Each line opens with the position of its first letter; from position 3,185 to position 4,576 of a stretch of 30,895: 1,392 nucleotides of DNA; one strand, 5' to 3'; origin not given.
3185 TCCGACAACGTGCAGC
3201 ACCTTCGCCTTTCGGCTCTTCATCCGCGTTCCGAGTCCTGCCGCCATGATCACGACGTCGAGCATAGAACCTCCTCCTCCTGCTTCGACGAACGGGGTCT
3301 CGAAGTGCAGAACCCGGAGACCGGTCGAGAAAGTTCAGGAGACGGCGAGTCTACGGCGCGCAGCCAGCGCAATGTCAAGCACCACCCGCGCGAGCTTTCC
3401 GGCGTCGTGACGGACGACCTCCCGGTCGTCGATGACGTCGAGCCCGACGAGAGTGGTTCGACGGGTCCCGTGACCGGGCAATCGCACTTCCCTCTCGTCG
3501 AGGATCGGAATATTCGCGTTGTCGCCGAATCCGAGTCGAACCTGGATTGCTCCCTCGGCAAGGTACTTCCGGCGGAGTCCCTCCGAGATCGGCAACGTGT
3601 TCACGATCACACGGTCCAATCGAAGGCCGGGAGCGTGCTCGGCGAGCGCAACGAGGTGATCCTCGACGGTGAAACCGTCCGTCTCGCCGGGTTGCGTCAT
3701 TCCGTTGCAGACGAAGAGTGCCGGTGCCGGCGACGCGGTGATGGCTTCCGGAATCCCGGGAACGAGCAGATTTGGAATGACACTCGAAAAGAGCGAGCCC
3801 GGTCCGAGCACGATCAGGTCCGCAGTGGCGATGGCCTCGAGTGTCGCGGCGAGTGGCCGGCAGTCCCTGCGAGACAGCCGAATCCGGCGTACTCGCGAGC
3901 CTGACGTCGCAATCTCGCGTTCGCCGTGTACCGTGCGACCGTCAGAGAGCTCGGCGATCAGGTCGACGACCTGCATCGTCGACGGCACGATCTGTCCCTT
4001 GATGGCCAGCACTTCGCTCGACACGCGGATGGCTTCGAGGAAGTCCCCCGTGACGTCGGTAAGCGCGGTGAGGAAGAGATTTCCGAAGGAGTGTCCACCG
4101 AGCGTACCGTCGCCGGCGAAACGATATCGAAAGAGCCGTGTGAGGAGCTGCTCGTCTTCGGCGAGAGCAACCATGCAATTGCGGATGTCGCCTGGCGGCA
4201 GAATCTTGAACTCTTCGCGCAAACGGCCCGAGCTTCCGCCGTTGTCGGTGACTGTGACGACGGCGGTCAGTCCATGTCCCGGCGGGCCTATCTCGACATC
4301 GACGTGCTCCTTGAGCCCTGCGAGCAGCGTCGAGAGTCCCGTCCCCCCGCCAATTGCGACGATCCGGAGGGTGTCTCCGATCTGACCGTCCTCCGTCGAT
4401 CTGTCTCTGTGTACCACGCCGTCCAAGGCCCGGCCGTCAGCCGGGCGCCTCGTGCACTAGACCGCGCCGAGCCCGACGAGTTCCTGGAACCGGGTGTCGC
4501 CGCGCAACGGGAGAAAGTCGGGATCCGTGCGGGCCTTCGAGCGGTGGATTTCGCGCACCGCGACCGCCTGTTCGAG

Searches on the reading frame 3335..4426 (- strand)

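Call 54: search_protein_families(library=pfam, proteins=[window:3335-4426:-], max_evalue=0.0001)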
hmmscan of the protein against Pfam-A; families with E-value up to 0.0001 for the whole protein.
window:3335-4426:- (363 aa): 1 family
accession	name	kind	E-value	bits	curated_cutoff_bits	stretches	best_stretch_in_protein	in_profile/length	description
PF01933.23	CofD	-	1.7e-101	339.7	30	1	22-299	1-273/290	2-phospho-L-lactate transferase CofD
